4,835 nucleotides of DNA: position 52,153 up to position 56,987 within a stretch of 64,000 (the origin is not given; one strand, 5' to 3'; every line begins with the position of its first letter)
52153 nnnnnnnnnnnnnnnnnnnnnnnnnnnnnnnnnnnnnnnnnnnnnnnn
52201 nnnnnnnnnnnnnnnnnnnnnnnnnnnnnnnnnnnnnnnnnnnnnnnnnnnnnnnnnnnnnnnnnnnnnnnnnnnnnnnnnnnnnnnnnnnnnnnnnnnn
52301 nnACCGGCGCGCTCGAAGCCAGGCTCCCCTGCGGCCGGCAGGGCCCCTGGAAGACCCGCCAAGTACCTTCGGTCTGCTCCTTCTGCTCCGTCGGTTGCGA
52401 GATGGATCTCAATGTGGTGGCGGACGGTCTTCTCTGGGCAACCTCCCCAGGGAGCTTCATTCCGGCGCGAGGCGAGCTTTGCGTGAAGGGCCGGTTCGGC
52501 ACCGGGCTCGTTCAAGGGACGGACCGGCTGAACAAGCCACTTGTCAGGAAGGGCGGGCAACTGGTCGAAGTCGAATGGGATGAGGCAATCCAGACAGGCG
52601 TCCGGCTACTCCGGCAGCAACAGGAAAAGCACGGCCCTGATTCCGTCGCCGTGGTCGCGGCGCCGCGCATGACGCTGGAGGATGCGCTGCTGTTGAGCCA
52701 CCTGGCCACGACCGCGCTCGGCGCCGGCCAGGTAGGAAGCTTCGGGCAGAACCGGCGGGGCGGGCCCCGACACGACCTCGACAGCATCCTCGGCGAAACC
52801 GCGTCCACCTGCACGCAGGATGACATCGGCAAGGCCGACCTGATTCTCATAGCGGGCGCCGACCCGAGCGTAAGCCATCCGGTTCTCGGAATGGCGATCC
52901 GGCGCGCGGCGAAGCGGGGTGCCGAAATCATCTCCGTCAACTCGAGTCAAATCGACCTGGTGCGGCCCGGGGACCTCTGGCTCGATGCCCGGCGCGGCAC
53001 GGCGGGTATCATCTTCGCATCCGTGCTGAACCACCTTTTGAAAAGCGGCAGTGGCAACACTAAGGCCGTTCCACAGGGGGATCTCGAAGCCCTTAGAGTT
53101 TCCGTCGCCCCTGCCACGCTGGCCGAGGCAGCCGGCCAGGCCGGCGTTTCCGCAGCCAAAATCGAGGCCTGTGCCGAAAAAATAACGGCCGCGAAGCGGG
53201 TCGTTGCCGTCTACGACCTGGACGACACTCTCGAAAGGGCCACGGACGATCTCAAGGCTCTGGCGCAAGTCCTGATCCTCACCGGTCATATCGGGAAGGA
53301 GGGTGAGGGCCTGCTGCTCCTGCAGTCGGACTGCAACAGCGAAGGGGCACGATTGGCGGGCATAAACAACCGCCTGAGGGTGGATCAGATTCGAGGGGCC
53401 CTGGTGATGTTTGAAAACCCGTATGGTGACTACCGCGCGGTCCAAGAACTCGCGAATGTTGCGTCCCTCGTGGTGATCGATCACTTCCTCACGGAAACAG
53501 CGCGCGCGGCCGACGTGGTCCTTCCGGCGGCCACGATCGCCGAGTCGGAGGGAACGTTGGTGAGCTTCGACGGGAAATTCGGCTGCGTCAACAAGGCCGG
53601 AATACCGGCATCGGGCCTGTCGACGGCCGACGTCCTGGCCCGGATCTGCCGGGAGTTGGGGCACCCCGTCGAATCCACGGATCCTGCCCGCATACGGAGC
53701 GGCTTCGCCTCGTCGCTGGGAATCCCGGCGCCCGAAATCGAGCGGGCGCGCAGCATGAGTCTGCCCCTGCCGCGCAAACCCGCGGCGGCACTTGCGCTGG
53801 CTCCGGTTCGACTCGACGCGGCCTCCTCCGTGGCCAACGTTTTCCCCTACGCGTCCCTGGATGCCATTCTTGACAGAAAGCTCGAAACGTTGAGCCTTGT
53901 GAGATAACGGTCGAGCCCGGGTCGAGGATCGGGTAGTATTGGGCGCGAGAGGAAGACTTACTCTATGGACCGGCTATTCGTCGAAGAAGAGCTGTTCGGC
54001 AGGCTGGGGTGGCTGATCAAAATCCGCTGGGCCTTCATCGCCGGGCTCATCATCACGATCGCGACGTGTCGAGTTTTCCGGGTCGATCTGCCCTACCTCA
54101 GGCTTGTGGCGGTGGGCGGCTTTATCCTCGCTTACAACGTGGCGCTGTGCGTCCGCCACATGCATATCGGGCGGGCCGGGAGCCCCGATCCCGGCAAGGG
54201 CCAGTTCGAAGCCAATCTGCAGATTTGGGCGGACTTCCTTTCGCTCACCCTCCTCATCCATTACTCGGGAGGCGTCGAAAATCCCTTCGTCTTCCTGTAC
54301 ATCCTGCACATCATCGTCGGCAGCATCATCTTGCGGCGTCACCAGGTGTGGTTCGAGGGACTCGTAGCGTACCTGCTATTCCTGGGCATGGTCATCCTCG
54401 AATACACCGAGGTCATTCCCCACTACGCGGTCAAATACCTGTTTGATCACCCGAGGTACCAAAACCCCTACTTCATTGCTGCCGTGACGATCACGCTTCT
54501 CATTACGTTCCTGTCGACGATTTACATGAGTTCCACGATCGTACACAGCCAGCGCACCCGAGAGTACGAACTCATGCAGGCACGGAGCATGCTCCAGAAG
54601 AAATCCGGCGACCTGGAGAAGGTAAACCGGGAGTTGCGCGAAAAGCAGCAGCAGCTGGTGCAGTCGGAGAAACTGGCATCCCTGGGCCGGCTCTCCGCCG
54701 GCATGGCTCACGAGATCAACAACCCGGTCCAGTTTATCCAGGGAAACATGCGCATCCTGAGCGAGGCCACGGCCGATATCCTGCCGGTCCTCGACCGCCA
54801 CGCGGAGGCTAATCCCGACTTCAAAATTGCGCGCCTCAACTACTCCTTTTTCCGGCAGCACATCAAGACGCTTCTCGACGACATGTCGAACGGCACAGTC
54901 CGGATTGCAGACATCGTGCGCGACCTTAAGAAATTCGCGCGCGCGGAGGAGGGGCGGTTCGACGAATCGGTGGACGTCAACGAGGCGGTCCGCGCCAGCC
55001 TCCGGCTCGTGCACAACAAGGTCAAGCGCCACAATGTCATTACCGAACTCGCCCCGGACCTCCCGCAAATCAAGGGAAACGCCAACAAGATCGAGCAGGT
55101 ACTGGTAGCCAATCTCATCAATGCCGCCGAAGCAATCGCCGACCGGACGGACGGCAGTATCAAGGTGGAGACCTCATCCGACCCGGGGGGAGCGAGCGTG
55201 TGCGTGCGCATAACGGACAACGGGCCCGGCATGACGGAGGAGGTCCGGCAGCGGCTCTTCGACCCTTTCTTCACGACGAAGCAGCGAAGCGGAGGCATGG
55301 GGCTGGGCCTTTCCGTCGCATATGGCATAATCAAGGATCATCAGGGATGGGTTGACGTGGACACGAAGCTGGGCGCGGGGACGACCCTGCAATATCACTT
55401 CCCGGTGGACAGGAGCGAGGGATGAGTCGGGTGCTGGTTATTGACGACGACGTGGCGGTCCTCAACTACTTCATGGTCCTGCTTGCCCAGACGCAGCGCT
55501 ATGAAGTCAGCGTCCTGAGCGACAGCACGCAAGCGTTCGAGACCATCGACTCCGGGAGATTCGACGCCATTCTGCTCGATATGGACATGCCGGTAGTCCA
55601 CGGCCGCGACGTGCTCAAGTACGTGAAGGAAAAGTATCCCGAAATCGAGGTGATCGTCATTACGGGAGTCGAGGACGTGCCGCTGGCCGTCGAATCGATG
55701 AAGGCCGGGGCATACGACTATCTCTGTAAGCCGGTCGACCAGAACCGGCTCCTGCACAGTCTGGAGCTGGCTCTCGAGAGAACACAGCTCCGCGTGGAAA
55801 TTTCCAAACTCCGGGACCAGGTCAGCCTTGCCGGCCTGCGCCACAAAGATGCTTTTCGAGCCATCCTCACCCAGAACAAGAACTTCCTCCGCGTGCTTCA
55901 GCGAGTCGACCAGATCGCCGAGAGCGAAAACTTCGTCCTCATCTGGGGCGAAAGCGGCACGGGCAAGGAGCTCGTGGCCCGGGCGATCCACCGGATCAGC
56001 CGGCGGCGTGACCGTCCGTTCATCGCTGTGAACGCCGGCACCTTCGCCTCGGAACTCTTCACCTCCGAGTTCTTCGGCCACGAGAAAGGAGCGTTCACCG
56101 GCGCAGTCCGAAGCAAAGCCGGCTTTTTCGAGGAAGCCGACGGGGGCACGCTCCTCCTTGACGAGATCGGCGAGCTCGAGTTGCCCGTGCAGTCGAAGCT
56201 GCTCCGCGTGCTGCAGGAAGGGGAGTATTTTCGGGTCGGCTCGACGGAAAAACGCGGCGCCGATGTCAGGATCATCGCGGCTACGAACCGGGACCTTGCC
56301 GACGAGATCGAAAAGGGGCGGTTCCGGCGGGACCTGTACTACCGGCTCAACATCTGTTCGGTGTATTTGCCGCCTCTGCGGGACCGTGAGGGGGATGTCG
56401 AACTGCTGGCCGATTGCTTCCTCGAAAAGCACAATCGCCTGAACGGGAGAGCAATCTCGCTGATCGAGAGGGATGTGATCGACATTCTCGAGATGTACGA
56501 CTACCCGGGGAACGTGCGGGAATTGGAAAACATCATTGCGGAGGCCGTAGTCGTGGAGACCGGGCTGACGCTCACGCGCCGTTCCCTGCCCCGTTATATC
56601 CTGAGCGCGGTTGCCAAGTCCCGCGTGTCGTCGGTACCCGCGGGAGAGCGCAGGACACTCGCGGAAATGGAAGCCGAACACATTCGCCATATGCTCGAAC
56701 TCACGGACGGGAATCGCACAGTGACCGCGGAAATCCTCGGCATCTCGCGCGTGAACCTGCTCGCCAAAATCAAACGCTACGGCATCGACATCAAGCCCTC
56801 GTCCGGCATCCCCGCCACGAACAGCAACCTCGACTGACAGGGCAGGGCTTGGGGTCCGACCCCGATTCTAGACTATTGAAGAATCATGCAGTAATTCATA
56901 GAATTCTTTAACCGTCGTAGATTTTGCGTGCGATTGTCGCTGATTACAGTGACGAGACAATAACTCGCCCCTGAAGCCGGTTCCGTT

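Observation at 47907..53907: NuoE-like and NuoF-like genes plus a 1224-aa [2Fe-2S]-GltD-NuoG fusion: Bfu/Stn-type flavin-based bifurcating module with an unusual domain order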

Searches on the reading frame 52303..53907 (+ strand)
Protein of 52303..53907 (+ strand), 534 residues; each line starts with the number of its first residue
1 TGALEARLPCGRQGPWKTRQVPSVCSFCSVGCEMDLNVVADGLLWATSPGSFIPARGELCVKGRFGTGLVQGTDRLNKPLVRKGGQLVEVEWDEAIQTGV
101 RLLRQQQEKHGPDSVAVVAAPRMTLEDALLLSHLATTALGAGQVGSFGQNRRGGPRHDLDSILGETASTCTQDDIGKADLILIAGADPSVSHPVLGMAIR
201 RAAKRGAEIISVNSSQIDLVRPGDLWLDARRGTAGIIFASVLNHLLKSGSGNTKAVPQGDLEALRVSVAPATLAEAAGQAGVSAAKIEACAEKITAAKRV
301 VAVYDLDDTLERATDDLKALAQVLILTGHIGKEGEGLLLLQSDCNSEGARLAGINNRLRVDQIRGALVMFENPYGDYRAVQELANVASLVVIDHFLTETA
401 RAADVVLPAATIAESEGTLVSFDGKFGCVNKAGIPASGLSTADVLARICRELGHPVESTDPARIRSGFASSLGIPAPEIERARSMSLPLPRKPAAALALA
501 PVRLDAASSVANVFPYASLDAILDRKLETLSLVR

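Call 19: search_solved_structures(query=window:52303-53907:+, max_evalue=1e-20, show_alignments=5)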
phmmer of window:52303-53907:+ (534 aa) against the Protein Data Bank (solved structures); distinct sequences matched with E-value up to 1e-20: 12.
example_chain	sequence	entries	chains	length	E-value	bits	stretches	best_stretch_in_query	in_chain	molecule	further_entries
8rqz_C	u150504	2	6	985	4.6e-45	157.7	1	19-351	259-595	Probable oxidoreductase YjgC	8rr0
9gzq_A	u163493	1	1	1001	4.8e-45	157.7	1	19-351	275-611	Probable oxidoreductase YjgC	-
9bov_A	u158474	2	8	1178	2.2e-44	155.4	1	1-452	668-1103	Molybdopterin oxidoreductase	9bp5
7bkb_D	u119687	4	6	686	6.3e-44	154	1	20-350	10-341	Formate dehydrogenase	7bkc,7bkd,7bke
9t1s_L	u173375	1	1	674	4.7e-43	151.1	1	22-350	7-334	formate dehydrogenase (coenzyme F420)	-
6tg9_A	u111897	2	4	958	8.7e-41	143.6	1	18-349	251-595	Formate dehydrogenase subunit alpha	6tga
7qv7_S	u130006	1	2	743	5.5e-39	137.7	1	17-352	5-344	Hydrogen dependent carbon dioxide reductase subunit FdhF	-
1aa6_A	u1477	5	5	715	1.5e-38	136.3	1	19-349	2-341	FORMATE DEHYDROGENASE H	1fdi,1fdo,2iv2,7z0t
9wxb_B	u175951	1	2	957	9.1e-38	133.6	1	18-349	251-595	Formate dehydrogenase alpha subunit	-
8oh5_C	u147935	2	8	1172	1.3e-37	133.1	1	8-202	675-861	Formate dehydrogenase-O, major subunit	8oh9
7vw6_A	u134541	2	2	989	5.5e-32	114.6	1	16-354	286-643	Formate dehydrogenase | Tungsten-containing formate dehydrogenase alpha subunit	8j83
7e5z_A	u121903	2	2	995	5.7e-32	114.5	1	16-354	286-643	Formate dehydrogenase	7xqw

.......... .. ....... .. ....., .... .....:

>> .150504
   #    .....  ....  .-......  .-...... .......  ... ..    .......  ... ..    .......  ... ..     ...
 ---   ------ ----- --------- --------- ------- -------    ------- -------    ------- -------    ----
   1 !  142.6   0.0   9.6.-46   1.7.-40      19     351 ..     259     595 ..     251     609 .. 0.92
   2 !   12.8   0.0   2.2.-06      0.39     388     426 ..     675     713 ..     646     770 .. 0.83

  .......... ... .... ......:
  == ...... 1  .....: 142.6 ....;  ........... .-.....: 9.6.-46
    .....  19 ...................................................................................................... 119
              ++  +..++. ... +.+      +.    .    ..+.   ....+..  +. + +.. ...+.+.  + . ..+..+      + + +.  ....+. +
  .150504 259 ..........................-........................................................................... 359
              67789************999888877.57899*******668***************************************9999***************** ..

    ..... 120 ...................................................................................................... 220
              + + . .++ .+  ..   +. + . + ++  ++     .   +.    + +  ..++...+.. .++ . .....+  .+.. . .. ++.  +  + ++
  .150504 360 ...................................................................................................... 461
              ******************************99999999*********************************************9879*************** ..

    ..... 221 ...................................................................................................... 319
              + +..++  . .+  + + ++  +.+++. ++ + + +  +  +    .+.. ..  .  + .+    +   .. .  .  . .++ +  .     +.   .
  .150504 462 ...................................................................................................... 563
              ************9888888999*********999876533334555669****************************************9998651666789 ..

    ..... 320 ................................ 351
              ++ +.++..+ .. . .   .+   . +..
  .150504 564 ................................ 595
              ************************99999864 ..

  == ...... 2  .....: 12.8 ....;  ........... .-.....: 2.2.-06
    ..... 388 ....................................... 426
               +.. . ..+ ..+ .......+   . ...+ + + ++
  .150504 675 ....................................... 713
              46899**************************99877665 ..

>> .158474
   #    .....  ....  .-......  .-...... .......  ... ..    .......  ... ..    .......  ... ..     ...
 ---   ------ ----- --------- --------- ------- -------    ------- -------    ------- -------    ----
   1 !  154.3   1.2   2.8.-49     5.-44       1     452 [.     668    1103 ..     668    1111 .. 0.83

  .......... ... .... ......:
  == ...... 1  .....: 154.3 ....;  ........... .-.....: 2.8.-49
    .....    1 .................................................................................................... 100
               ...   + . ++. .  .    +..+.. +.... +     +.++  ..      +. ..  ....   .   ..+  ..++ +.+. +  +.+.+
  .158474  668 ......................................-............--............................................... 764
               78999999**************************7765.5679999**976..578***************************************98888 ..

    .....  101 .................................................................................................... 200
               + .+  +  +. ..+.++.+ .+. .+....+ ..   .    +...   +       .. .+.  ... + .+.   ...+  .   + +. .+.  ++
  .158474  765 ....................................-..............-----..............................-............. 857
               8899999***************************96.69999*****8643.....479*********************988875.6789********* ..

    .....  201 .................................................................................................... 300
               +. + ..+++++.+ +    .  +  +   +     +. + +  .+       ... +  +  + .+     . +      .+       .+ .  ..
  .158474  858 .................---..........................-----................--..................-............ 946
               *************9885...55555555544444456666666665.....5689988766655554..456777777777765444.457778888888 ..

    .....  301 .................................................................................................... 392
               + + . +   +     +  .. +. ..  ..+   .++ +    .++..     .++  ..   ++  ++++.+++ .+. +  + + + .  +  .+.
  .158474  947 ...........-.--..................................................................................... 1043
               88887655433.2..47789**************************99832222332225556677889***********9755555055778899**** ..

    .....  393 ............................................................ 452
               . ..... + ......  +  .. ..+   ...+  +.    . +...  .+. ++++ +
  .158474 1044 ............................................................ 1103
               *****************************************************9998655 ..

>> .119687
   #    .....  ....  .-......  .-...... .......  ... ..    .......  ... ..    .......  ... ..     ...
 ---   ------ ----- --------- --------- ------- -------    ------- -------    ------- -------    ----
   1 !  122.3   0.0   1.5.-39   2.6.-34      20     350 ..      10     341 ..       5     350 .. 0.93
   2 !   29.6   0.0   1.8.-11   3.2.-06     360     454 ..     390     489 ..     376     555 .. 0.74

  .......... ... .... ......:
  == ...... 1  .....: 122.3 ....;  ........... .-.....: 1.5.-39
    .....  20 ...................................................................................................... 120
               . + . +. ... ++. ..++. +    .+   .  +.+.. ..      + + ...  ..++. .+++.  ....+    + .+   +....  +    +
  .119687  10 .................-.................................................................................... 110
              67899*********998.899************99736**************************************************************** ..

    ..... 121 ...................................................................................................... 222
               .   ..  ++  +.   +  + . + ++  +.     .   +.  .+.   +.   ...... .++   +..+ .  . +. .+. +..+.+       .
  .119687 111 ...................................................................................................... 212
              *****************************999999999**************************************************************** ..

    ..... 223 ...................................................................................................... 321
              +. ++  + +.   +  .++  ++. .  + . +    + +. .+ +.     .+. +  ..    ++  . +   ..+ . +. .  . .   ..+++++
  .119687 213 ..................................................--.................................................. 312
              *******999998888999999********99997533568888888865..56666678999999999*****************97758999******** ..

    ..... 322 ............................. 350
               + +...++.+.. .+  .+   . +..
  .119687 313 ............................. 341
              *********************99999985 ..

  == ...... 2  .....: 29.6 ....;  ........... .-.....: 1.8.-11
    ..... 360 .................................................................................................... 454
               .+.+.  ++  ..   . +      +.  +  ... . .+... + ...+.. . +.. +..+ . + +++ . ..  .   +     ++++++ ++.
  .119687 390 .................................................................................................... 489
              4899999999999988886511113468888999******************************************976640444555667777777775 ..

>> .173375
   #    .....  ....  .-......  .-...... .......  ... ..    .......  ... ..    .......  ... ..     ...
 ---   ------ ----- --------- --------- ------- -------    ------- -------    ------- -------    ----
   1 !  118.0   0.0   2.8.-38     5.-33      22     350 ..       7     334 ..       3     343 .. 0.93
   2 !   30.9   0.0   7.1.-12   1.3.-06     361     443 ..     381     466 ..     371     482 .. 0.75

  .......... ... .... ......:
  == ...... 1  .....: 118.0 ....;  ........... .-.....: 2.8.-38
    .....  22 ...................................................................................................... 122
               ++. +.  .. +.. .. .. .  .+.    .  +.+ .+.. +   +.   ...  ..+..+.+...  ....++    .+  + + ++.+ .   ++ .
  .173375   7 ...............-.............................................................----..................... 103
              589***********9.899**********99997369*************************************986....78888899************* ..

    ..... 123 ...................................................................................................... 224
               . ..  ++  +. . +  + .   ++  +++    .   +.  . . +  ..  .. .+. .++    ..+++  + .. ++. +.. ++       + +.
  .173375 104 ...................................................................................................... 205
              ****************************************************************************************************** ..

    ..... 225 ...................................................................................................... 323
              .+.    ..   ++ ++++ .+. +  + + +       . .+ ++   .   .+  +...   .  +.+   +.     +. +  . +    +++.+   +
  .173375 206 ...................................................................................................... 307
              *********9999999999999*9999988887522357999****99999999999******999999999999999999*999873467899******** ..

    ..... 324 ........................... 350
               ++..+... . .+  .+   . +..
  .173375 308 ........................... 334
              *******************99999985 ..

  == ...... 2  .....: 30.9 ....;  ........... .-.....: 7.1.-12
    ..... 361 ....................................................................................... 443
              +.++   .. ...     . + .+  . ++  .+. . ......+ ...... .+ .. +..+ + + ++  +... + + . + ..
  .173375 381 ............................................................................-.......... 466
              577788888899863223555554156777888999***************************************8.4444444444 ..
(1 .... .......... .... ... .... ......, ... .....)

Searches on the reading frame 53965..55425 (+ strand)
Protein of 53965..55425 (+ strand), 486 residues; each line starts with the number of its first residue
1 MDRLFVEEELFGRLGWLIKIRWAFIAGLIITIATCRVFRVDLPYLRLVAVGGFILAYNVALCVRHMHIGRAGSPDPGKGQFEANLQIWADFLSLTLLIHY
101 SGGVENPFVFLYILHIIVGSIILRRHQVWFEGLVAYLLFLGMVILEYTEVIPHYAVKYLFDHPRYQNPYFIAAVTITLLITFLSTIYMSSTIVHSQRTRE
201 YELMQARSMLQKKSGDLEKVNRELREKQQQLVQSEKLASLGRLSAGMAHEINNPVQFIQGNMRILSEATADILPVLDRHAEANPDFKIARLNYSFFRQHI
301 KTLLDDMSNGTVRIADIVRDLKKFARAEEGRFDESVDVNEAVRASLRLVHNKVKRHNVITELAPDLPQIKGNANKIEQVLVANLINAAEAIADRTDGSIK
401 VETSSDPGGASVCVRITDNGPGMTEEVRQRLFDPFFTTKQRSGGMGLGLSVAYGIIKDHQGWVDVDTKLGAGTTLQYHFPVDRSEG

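Call 3: search_protein_families(library=pfam, proteins=[window:53965-55425:+], max_evalue=0.01)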
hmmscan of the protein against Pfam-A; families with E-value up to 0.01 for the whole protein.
window:53965-55425:+ (486 aa): 4 families
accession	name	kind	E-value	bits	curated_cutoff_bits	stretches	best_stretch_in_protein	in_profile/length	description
PF02518.31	HATPase_c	-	1e-20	74.7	26.4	1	373-482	3-110/111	Histidine kinase-, DNA gyrase B-, and HSP90-like ATPase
PF00512.31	HisKA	-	4.5e-07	30.3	26.9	1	240-330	2-66/66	His Kinase A (phospho-acceptor) domain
PF25323.1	6TM_PilS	-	5.7e-06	26.6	27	1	14-148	11-146/189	PilS-like transmembrane domain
PF13581.12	HATPase_c_2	-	0.0015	19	27.4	1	383-449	42-104/127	Histidine kinase-like ATPase domain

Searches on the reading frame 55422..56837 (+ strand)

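Call 3: search_protein_families(library=pfam, proteins=[window:55422-56837:+], max_evalue=0.01)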
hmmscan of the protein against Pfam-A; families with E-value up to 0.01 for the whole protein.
window:55422-56837:+ (471 aa): 9 families
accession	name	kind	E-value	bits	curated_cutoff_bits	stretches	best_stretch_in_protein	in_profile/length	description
PF00158.32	Sigma54_activat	-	2e-66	223.3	20.2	1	149-314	2-167/168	Sigma-54 interaction domain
PF00072.30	Response_reg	-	1.2e-25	90.2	30.2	1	4-114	1-110/111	Response regulator receiver domain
PF25601.1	AAA_lid_14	-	7.5e-21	74.2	27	1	320-400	1-81/87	AAA+ ATPase lid domain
PF14532.12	Sigma54_activ_2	-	6.5e-20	72.2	25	1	155-319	7-138/138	Sigma-54 interaction domain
PF02954.25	HTH_8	-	4.9e-10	39.4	22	1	412-453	1-42/42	Bacterial regulatory protein, Fis family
PF07728.20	AAA_5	-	5.7e-08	33.3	22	1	172-290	2-123/139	AAA domain (dynein-related subfamily)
PF00004.35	AAA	-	5.6e-07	30.5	21.2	1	172-306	1-128/131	ATPase family associated with various cellular activities (AAA)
PF07724.20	AAA_2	-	8.8e-05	23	27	1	172-298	6-133/166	AAA domain (Cdc48 subfamily)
PF13191.12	AAA_16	-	0.0016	19.4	32.6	1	158-208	12-63/167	AAA ATPase domain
